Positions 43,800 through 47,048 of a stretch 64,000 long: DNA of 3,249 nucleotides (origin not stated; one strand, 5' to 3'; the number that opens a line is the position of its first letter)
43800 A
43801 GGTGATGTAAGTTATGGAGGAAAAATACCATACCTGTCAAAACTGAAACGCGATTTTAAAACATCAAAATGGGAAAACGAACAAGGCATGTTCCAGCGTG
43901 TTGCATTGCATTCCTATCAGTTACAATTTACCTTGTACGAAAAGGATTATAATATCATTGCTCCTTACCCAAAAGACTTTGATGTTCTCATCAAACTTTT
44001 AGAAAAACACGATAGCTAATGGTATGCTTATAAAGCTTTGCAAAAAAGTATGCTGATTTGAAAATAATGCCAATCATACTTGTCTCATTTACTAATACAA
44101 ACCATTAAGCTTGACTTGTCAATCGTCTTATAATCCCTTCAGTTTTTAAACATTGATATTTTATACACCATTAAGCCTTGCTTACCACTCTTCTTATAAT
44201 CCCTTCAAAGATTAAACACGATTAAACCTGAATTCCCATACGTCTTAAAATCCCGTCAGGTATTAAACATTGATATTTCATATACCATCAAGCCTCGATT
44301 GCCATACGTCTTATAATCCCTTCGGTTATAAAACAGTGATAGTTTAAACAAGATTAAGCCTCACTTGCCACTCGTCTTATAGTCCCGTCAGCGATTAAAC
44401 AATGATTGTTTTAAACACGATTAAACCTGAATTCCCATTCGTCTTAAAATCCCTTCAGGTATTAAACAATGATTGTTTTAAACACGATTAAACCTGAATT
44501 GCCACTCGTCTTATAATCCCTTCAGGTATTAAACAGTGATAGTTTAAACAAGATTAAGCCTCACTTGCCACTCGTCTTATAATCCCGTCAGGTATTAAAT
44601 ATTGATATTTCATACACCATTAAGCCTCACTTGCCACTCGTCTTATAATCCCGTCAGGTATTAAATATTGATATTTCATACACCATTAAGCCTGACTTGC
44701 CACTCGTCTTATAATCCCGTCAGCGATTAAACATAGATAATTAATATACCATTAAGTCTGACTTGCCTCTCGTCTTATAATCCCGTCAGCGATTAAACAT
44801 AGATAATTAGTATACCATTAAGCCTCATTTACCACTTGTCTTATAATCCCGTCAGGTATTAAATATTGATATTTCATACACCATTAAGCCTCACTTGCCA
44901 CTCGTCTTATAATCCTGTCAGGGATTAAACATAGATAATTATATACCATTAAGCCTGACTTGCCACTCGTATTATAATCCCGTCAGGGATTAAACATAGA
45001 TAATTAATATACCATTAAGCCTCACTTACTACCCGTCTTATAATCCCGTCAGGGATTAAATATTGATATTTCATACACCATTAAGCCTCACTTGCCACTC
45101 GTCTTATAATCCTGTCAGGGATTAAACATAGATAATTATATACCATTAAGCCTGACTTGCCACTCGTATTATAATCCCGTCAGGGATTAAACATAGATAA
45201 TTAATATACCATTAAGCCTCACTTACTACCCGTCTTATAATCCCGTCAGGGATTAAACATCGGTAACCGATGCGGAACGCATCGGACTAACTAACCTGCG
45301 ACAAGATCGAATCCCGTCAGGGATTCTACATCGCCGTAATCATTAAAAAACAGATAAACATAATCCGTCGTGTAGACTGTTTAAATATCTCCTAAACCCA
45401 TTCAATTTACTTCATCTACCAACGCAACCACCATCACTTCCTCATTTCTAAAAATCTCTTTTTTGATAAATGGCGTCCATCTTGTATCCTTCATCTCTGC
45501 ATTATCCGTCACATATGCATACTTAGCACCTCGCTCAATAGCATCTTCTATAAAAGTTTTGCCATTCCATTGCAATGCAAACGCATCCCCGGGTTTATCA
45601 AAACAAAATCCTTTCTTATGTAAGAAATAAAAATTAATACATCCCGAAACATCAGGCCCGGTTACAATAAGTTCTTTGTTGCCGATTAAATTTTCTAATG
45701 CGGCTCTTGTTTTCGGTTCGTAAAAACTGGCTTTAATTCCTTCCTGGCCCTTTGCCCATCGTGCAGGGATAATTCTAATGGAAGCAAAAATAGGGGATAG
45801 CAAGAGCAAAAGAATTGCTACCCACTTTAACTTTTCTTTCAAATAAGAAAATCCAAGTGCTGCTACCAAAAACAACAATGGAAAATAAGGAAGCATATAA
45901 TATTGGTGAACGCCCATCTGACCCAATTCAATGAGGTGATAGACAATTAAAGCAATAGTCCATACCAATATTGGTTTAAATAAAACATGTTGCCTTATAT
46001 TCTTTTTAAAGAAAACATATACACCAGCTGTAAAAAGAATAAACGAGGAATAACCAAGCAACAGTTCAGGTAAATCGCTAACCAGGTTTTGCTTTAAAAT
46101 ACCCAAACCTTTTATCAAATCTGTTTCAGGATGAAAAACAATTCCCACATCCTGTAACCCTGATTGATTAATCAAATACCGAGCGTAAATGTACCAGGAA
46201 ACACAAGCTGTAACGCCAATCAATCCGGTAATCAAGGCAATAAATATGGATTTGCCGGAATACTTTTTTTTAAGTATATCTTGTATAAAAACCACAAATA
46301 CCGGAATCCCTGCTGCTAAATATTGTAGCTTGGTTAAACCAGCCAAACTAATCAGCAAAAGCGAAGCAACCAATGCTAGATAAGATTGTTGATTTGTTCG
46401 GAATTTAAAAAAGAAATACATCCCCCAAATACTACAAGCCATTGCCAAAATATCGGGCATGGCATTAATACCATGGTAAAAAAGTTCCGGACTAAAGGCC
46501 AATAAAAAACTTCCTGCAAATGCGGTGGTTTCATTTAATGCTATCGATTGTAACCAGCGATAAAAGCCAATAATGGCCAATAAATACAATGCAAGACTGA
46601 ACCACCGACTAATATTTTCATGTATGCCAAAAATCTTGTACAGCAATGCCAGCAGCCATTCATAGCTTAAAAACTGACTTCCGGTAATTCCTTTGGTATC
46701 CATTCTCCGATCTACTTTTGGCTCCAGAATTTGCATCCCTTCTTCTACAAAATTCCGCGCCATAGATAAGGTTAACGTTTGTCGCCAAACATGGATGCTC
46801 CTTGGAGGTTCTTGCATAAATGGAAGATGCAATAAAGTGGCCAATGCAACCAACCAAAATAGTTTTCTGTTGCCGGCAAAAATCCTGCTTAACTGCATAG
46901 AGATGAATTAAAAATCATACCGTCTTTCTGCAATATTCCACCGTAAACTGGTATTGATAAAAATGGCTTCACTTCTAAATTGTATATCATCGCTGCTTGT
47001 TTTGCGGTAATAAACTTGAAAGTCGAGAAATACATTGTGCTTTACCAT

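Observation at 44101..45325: ORF-free 1.2-kb array of 18 tandem ~66-bp units, each built around a 16-bp palindrome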

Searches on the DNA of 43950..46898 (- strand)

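Call 13: search_rna_families(source=window, start=43950, end=45450, threshold=evalue, max_evalue=10)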
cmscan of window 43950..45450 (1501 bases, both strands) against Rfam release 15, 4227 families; matches with E-value up to 10: 4.
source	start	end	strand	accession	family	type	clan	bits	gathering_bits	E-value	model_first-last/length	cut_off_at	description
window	45112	45158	+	RF01218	snR41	Gene; snRNA; snoRNA; CD-box;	CL00068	18.8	50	6.6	1-111/111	no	Small nucleolar RNA snR41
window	44915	44961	+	RF01218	snR41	Gene; snRNA; snoRNA; CD-box;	CL00068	18.8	50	6.6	1-111/111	no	Small nucleolar RNA snR41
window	44033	44112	+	RF01421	snoR114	Gene; snRNA; snoRNA; CD-box;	-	17.9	45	3.3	1-87/87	no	small nucleolar RNA snoR114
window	44395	44486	+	RF04293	mir-889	Gene; miRNA;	CL00149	16.3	95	8.7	1-79/79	no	mir-889 microRNA precursor family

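Call 82: search_with_rna_model(model_id=R1, sources=[L007, L018, L022, L023, L024, L025, L026, L027, L029, L030, L031, L032, L033, L034, L035, L036, L037, L038, L039, L040, L041, L042, L043, L044, L045, L046, L047, L048, L049, L050, L051, L052, L053, L057, L059, L060, L061, L063, L020, L021], max_evalue=0.1)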
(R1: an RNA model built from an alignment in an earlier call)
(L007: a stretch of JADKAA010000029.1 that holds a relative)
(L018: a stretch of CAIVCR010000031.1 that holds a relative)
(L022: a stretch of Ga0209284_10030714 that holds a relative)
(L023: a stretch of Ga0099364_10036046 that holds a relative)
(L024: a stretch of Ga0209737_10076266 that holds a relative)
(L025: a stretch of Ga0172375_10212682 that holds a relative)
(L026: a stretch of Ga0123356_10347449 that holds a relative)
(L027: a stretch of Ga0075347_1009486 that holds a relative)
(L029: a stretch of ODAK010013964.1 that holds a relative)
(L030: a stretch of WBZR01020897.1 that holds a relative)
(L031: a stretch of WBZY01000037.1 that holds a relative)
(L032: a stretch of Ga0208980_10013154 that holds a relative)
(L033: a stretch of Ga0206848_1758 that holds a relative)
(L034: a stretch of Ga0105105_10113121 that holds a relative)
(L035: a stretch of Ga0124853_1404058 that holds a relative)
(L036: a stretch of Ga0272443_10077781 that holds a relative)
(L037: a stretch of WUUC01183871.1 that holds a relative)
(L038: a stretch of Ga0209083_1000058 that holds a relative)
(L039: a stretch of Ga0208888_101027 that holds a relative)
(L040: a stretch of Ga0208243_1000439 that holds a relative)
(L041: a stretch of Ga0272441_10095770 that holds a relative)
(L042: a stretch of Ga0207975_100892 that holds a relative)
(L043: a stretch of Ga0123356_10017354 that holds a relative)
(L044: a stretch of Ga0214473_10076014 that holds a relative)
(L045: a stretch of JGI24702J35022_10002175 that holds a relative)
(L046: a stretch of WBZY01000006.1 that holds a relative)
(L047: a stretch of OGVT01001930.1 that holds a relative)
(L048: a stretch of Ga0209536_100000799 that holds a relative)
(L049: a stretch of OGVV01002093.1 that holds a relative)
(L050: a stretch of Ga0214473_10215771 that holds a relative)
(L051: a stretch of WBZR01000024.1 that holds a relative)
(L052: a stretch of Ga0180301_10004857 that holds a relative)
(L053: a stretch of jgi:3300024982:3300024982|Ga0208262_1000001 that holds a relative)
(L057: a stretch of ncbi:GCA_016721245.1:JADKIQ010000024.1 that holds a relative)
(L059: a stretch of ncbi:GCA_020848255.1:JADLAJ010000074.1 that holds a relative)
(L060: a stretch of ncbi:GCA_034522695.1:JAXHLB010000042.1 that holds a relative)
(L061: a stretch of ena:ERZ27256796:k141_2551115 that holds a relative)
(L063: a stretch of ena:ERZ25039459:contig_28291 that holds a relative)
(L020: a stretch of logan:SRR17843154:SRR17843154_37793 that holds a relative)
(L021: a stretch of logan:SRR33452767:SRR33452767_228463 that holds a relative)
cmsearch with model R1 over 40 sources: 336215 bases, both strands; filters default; matches with E-value up to 0.1: 94.
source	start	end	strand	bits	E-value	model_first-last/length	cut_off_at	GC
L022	1556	1603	-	58.3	1.9e-10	1-48/48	no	0.33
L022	1452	1499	-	57.4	3.2e-10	1-48/48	no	0.29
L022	811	858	+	54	2.1e-09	1-48/48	no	0.31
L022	1504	1551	-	53.6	2.7e-09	1-48/48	no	0.35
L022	1659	1705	-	52.8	4.1e-09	1-48/48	no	0.34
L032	2504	2551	+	52.7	4.2e-09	1-48/48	no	0.29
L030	1000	1047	+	52.1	6.2e-09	1-48/48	no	0.21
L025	1022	1069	+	51.9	6.8e-09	1-48/48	no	0.29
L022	758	805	+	51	1.1e-08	1-48/48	no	0.31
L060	9911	9958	+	50.9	1.2e-08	1-48/48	no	0.23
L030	351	398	+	50.7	1.3e-08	1-48/48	no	0.21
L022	1608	1654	-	50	1.9e-08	1-48/48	no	0.36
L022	865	911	+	49.9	2.1e-08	1-48/48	no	0.32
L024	630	677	+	49.2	3.1e-08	1-48/48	no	0.27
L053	9718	9765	-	48.2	5.5e-08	1-48/48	no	0.33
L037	969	1016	-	47.9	6.2e-08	1-48/48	no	0.42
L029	4646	4693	+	47.9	6.3e-08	1-48/48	no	0.29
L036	1205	1252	-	47.6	7.4e-08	1-48/48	no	0.27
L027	1403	1450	+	47.1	9.8e-08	1-48/48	no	0.29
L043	5630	5677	+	47.1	9.9e-08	1-48/48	no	0.38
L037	1017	1064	-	46.7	1.2e-07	1-48/48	no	0.46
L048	2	49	-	46.5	1.4e-07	1-48/48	no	0.25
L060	10808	10855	+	46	1.8e-07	1-48/48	no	0.25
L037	1120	1167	-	45.8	2e-07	1-48/48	no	0.42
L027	568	615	+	45.5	2.4e-07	1-48/48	no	0.27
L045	5620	5667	-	45.5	2.4e-07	1-48/48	no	0.38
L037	1068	1115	-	45.5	2.5e-07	1-48/48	no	0.46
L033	1044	1091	-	45.5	2.5e-07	1-48/48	no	0.29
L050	58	105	-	45.2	2.8e-07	1-48/48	no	0.29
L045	5671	5718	-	45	3.2e-07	1-48/48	no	0.42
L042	10545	10592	+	44.9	3.5e-07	1-48/48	no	0.35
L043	5758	5805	-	44.3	4.7e-07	1-48/48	no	0.44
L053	10586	10632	-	44.2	5e-07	1-48/48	no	0.32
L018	4620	4667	+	44.2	5.1e-07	1-48/48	no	0.31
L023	101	148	-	44.1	5.2e-07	1-48/48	no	0.42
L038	9165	9212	-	44.1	5.4e-07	1-48/48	no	0.31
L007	6790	6837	-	43.5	7.5e-07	1-48/48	no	0.38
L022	917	963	+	43.4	8e-07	1-48/48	no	0.34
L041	1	44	-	43.4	8e-07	1-44/48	3'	0.27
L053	9922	9969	+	43.2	8.8e-07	1-48/48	no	0.29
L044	530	577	+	42.4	1.4e-06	1-48/48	no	0.27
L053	10534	10580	-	42.1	1.6e-06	1-48/48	no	0.36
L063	9892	9939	+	41.7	2e-06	1-48/48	no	0.23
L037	918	965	-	40.7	3.5e-06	1-48/48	no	0.46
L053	10444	10490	-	40.5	4e-06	1-48/48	no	0.32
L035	558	605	-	40.2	4.6e-06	1-48/48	no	0.33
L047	1552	1599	-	40.1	5e-06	1-48/48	no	0.52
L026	1051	1098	-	39.8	6e-06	1-48/48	no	0.4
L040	7221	7268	+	39.7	6.4e-06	1-48/48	no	0.56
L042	10254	10301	-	39.7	6.4e-06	1-48/48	no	0.56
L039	1012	1059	-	39.5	7e-06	1-48/48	no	0.38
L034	1267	1314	+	39.2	8.1e-06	1-48/48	no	0.35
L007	6613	6660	-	39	9.1e-06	1-48/48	no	0.35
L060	10637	10684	+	38.5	1.2e-05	1-48/48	no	0.27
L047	1782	1829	+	38.1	1.5e-05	1-48/48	no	0.4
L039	1415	1462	+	37.8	1.8e-05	1-48/48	no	0.54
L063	10773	10820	+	37.5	2.2e-05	1-48/48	no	0.33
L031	14760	14807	-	36.9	3e-05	1-48/48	no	0.29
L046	3333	3380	+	36.6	3.5e-05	1-48/48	no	0.31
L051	476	523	+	36.6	3.5e-05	1-48/48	no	0.31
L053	9670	9717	-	36.2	4.5e-05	1-48/48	no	0.25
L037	1170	1217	-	36.1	4.6e-05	1-48/48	no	0.48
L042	10598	10645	+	36.1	4.7e-05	1-48/48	no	0.29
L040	6585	6632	-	36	5e-05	1-48/48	no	0.33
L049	578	625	+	36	5e-05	1-48/48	no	0.33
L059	3466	3512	+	34.7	0.0001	1-48/48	no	0.23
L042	10206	10252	-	32.8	0.0003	1-48/48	no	0.34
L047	1835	1882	+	32.6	0.00032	1-48/48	no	0.35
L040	6878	6926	+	31.4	0.00063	1-48/48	no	0.39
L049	284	332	-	31.4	0.00063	1-48/48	no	0.39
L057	9921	9967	+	31.1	0.00078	1-48/48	no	0.26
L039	959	1006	-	30.9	0.00084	1-48/48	no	0.29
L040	6638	6685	-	30.6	0.001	1-48/48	no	0.42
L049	525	572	+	30.6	0.001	1-48/48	no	0.42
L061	9903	9950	+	30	0.0014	1-48/48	no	0.23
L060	9964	10011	+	29.5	0.0019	1-48/48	no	0.38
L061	9756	9803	-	29.2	0.0022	1-48/48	no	0.46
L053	10491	10521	-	29.2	0.0022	8-39/48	no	0.42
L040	7270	7316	+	28.9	0.0026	1-48/48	no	0.36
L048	99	146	+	28.5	0.0033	1-48/48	no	0.35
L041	159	206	-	28.1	0.0041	1-48/48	no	0.38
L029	5236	5282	-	28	0.0042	1-48/48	no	0.34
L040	6910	6957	-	28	0.0044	1-48/48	no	0.27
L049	253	300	+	28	0.0044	1-48/48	no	0.27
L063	10500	10546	-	27.7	0.0051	1-48/48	no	0.36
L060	9729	9775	-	27.4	0.0059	1-48/48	no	0.32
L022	1716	1762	-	25.7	0.016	1-48/48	no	0.36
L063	10565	10650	+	25.4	0.018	1-48/48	no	0.41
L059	3515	3557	+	25.4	0.019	1-48/48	no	0.33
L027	1324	1370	-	25.3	0.019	1-48/48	no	0.38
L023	1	33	-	25.1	0.022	1-34/48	3'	0.33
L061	9954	10001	+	24.4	0.032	1-48/48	no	0.29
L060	10570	10616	-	22.5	0.092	1-48/48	no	0.3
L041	63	109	+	22.5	0.092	1-48/48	no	0.32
